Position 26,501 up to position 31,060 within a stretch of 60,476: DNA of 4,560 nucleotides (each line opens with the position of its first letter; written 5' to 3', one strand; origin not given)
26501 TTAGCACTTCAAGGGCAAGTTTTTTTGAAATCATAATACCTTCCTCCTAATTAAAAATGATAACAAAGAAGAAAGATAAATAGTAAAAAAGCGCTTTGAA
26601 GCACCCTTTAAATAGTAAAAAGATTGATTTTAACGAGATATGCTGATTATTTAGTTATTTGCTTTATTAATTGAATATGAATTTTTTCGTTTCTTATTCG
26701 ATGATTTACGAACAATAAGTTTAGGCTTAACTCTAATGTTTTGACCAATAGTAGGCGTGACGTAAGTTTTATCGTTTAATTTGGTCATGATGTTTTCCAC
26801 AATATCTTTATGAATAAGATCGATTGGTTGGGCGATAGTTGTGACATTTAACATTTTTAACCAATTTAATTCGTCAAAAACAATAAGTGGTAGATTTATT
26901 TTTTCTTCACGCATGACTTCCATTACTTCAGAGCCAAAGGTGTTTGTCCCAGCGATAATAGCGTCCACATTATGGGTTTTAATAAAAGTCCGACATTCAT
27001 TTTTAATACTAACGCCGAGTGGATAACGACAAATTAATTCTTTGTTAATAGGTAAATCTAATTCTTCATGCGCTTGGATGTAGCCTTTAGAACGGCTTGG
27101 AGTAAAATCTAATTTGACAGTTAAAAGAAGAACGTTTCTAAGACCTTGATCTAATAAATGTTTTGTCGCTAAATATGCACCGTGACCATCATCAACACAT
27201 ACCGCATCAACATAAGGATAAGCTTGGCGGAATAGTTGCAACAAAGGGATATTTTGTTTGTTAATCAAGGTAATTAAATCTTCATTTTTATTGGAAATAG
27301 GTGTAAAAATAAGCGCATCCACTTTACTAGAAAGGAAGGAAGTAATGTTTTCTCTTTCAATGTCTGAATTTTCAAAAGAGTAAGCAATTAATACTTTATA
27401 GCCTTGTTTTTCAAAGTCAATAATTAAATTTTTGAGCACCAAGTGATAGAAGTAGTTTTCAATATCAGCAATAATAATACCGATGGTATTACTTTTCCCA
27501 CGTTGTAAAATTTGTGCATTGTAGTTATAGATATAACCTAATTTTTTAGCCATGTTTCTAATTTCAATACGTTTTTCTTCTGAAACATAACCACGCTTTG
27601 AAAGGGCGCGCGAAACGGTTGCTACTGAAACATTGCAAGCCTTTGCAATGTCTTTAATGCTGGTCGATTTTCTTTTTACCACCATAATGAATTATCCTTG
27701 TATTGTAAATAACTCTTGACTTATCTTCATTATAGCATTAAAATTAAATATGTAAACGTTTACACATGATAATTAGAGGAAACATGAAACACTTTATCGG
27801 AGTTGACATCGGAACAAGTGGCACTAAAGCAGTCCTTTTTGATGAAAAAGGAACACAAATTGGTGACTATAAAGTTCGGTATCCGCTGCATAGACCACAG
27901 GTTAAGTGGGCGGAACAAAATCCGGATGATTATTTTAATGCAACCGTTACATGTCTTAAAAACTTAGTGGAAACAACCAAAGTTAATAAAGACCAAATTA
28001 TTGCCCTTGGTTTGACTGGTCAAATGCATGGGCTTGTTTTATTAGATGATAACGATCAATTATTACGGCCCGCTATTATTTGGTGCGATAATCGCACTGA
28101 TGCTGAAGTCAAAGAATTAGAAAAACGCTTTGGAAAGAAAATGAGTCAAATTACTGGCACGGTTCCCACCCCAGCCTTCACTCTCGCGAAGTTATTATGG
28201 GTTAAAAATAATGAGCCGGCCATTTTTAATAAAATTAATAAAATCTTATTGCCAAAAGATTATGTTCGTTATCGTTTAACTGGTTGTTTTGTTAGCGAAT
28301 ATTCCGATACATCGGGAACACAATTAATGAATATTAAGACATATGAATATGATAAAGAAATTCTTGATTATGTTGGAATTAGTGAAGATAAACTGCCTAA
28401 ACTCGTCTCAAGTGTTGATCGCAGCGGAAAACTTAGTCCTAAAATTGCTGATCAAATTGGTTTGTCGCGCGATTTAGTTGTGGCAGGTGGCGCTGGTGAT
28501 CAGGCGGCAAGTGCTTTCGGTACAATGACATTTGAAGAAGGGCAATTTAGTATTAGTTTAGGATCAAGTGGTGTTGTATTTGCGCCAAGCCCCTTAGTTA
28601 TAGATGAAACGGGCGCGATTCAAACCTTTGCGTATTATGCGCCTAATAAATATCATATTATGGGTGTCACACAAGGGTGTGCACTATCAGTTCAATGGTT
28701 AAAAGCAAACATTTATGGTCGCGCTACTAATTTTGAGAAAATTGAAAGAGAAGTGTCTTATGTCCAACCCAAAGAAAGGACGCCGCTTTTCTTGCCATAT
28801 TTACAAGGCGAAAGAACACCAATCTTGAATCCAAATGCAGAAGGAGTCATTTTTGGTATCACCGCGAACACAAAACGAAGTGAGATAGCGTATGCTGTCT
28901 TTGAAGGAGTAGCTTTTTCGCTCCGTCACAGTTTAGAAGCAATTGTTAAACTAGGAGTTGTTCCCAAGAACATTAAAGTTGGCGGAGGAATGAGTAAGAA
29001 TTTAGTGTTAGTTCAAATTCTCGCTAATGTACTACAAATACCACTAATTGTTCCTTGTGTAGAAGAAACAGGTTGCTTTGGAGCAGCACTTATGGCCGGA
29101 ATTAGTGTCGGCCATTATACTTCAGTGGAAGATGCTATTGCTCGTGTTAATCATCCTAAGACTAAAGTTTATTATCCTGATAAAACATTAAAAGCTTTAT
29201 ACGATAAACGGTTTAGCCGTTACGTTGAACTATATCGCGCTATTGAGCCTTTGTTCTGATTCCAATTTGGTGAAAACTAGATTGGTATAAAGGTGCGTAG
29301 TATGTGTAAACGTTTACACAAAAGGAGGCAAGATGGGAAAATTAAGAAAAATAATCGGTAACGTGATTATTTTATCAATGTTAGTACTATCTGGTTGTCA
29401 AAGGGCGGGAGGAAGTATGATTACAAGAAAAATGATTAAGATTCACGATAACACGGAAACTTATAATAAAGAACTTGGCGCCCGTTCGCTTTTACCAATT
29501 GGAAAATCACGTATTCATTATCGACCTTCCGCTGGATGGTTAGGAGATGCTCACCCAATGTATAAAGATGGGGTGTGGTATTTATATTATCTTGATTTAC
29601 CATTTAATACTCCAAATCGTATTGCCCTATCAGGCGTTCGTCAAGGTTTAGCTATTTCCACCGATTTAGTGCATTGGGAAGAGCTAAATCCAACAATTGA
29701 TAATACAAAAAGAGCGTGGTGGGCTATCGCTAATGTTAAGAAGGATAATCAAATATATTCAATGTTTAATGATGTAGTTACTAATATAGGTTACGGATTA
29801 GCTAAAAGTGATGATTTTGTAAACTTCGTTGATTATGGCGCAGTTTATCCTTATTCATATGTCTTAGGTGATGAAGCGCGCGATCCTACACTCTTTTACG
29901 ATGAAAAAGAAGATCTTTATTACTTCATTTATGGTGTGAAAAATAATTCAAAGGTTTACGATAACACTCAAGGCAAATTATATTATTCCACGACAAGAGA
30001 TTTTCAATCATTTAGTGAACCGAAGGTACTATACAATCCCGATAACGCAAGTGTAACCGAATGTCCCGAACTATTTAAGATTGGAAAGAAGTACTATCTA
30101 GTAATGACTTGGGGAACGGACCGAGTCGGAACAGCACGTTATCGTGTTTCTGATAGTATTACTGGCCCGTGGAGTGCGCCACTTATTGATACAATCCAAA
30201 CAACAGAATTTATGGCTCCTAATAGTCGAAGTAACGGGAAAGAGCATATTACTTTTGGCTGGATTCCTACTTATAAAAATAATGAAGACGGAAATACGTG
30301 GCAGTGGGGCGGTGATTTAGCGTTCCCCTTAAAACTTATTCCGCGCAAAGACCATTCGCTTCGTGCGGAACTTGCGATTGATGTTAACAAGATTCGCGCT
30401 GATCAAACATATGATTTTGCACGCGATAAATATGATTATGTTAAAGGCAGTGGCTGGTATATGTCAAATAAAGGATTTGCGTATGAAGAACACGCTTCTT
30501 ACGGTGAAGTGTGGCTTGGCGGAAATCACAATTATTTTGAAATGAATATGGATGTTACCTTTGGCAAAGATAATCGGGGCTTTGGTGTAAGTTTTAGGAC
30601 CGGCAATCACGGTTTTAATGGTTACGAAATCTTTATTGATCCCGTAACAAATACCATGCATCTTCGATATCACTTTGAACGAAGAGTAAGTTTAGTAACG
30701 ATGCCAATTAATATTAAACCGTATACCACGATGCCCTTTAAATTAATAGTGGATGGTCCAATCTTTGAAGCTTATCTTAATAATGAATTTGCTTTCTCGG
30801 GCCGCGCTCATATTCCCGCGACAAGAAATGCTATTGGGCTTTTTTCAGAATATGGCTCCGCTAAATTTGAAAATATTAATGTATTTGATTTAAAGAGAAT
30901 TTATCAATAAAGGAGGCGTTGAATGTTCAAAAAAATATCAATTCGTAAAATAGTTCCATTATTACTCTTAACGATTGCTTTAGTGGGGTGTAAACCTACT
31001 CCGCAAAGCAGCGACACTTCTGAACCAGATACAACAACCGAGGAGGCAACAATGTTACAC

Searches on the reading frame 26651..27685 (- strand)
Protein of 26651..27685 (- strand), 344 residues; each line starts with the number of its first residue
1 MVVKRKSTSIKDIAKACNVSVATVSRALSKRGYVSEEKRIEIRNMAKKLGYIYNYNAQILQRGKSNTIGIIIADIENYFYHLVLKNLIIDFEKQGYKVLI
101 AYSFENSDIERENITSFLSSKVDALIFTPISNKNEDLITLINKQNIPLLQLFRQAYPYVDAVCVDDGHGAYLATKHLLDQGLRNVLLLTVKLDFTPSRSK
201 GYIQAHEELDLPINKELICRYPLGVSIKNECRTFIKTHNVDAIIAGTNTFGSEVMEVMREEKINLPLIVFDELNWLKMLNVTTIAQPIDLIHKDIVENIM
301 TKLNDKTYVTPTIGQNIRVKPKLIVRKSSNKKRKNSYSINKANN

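Call 15: search_protein_families(library=pfam, proteins=[window:26651-27685:-], max_evalue=0.00001)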
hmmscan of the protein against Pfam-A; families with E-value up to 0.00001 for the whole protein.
window:26651-27685:- (344 aa): 3 families
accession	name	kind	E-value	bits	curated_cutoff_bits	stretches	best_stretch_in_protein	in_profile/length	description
PF00356.27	LacI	-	1.5e-13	50.7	27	1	9-54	1-46/46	Bacterial regulatory proteins, lacI family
PF00532.27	Peripla_BP_1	-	1.2e-12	48.4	22.2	1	66-211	2-152/281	Periplasmic binding proteins and sugar binding domain of LacI family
PF13377.12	Peripla_BP_3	-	4.2e-07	30.6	26.5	1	175-329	2-167/167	Periplasmic binding protein-like domain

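Call 46: search_protein_families(library=ncbifam, proteins=[window:26651-27685:-], max_evalue=0.001)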
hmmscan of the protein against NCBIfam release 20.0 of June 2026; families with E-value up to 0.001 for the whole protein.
window:26651-27685:- (344 aa): 18 families
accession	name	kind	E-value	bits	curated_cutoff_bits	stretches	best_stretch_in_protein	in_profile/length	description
NF047341.1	lactose_RbsR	equivalog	2.4e-40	138.9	382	1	6-330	1-329/331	ribose utilization transcriptional repressor RbsR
NF008002.0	PRK10727.1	equivalog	6e-31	107.8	557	1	9-333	3-333/341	HTH-type transcriptional regulator GalR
NF007449.0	PRK10014.1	subfamily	1.6e-30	106.3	310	1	4-189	3-189/342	Mal regulon transcriptional regulator MalI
TIGR02417.1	fruct_sucro_rep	subfamily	2.4e-30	105.9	389.55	1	10-308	2-312/327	D-fructose-responsive transcription factor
NF008452.0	PRK11303.1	equivalog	3.9e-29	101.9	385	1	10-314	3-319/332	catabolite repressor/activator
NF007979.0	PRK10703.1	equivalog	7.6e-29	100.9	501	1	9-335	3-337/341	HTH-type transcriptional repressor PurR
NF052440.1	TransRegGNTRPSEAE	equivalog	9.5e-29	100.5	400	1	8-313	6-321/333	HTH-type transcriptional regulator GntR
NF007706.0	PRK10401.1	equivalog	2.6e-28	99.3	555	1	9-301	3-305/346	HTH-type transcriptional regulator GalS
NF051853.1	TransRegUriRCory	equivalog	3.4e-25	88.9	550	1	9-189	2-182/327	transcriptional regulator UriR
NF007075.0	PRK09526.1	subfamily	4.2e-25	88.4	340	1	4-338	2-340/358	LacI family DNA-binding transcriptional regulator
NF008269.0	PRK11041.1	equivalog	3.2e-23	82.3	436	1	6-331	8-339/342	DNA-binding transcriptional regulator CytR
NF047913.1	TransRegIdnR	equivalog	4.4e-23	82.1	500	1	5-267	3-267/331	DNA-binding transcriptional regulator IdnR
NF007743.0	PRK10423.1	equivalog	1.7e-22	79.9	531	1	9-328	3-329/330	ribose operon transcriptional repressor RbsR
NF011563.0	PRK14987.1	equivalog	1e-20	74.3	433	1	4-211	2-210/331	gluconate operon transcriptional repressor GntR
TIGR01481.1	ccpA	equivalog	6.8e-20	71.7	442.35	1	9-303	4-306/330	catabolite control protein A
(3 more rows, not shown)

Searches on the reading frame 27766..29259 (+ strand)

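Call 14: search_protein_families(library=pfam, proteins=[window:27766-29259:+], max_evalue=0.00001)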
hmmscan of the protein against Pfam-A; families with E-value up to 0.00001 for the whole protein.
window:27766-29259:+ (497 aa): 3 families
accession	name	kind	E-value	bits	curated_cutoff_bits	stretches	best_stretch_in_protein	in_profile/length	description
PF00370.27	FGGY_N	-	4.4e-75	252.9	28.8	1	11-252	3-245/245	FGGY family of carbohydrate kinases, N-terminal domain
PF02782.22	FGGY_C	-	9.9e-35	120.6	27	1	262-447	2-197/198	FGGY family of carbohydrate kinases, C-terminal domain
PF01869.26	BcrAD_BadFG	-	1.5e-07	31.7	31.5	0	11-79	1-63/271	BadF/BadG/BcrA/BcrD ATPase family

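Call 46: search_protein_families(library=ncbifam, proteins=[window:27766-29259:+], max_evalue=0.001)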
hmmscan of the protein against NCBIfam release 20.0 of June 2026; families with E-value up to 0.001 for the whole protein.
window:27766-29259:+ (497 aa): 13 families
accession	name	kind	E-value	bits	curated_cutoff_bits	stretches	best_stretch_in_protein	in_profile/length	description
TIGR01312.1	XylB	equivalog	1.7e-147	491.9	380.25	1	11-490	1-480/481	xylulokinase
NF011601.0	PRK15027.1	equivalog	1.1e-98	330.7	912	1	10-496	2-482/484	xylulokinase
TIGR01314.1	gntK_FGGY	equivalog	5.5e-85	285.8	648.55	1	10-493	2-493/505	gluconokinase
TIGR01311.1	glycerol_kin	equivalog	2.8e-74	250.2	590.35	1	11-474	4-475/496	glycerol kinase GlpK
NF000756.0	PRK00047.1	subfamily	9.7e-63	212.2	498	1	8-463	5-467/502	glycerol kinase GlpK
NF003154.0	PRK04123.1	equivalog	6.7e-47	160.4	428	2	320-491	363-535/554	ribulokinase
NF008187.0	PRK10939.1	equivalog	4e-46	157.7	528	2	7-267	3-266/521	autoinducer-2 kinase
TIGR02628.1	fuculo_kin_coli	equivalog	2.1e-44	152.3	470.9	1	13-471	6-464/465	L-fuculokinase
TIGR01315.1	5C_CHO_kinase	subfamily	8.6e-44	150.1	408.7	2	338-491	379-535/541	FGGY family pentulose kinase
TIGR01234.1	L-ribulokinase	equivalog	1.7e-34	119.5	583.25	2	329-492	365-529/536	ribulokinase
TIGR02627.1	rhamnulo_kin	equivalog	1.1e-29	103.3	527.95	1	73-230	61-221/454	rhamnulokinase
NF007925.0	PRK10640.1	equivalog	6.8e-25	87.4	639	1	8-222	4-219/489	rhamnulokinase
TIGR00241.1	CoA_E_activ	domain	4.7e-05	23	125.4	0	362-443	170-248/248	acyl-CoA dehydratase activase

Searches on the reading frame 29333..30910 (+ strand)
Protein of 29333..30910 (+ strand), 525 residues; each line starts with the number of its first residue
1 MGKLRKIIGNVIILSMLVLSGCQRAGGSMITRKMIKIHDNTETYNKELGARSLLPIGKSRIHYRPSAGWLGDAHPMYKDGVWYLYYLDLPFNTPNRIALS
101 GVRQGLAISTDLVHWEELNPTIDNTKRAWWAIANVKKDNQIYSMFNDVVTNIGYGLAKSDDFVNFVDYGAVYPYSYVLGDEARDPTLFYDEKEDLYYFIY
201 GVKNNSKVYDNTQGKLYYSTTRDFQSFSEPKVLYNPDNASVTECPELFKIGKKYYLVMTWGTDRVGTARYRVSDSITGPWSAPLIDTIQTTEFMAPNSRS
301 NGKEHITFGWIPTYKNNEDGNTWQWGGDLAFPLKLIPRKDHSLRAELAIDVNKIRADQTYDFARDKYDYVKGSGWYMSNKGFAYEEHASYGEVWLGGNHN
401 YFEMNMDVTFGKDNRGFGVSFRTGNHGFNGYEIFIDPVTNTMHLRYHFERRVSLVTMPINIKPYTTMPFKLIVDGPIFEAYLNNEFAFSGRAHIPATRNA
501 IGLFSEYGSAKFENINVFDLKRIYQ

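Call 14: search_protein_families(library=pfam, proteins=[window:29333-30910:+], max_evalue=0.00001)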
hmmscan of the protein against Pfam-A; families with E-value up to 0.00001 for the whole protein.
window:29333-30910:+ (525 aa): 2 families
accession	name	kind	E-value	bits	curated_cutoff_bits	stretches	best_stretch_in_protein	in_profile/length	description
PF00251.26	Glyco_hydro_32N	-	1.8e-17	64.3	22.1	1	62-337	1-296/307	Glycosyl hydrolases family 32 N-terminal domain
PF04616.20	Glyco_hydro_43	-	1.7e-12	47.7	32.2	1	109-306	40-245/288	Glycosyl hydrolases family 43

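Call 44: search_solved_structures(query=window:29333-30910:+, max_evalue=0.001)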
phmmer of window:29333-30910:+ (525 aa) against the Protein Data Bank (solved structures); distinct sequences matched with E-value up to 0.001: 11.
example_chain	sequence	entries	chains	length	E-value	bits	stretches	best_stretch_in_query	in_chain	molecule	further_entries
7vco_A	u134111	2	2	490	4.9e-07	32.1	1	62-351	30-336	Sucrose-6-phosphate hydrolase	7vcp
6r3r_A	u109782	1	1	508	2.6e-06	29.7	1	174-493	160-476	Glycoside hydrolase family 32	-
7znr_A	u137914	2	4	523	2.7e-06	29.7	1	174-493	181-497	Sucrose-6-phosphate hydrolase | Glycoside hydrolase family 32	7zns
8a9y_E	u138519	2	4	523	2.7e-06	29.7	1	174-493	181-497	Glycoside hydrolase family 32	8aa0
8aa2_E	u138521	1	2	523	2.7e-06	29.7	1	174-493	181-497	Glycoside hydrolase family 32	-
1uyp_A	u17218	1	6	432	3e-06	29.5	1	58-353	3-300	BETA-FRUCTOSIDASE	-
1w2t_A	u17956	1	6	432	8.7e-06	28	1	58-352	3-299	BETA FRUCTOSIDASE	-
2exh_A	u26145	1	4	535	0.00015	24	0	178-282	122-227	beta-D-xylosidase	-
2exi_A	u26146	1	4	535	0.00015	24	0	178-282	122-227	beta-D-xylosidase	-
6num_A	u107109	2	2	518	0.0004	22.5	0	182-364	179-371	Beta-fructofuranosidase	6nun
2exj_A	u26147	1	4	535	0.00059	22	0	184-282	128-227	beta-D-xylosidase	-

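Call 46: search_protein_families(library=ncbifam, proteins=[window:29333-30910:+], max_evalue=0.001)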
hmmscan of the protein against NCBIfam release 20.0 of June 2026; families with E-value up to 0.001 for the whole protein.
window:29333-30910:+ (525 aa): 1 family
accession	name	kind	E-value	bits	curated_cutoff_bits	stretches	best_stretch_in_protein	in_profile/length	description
NF041092.1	beta-fruc_BfrA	equivalog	1.3e-10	40.6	900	1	58-336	3-284/433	beta-fructosidase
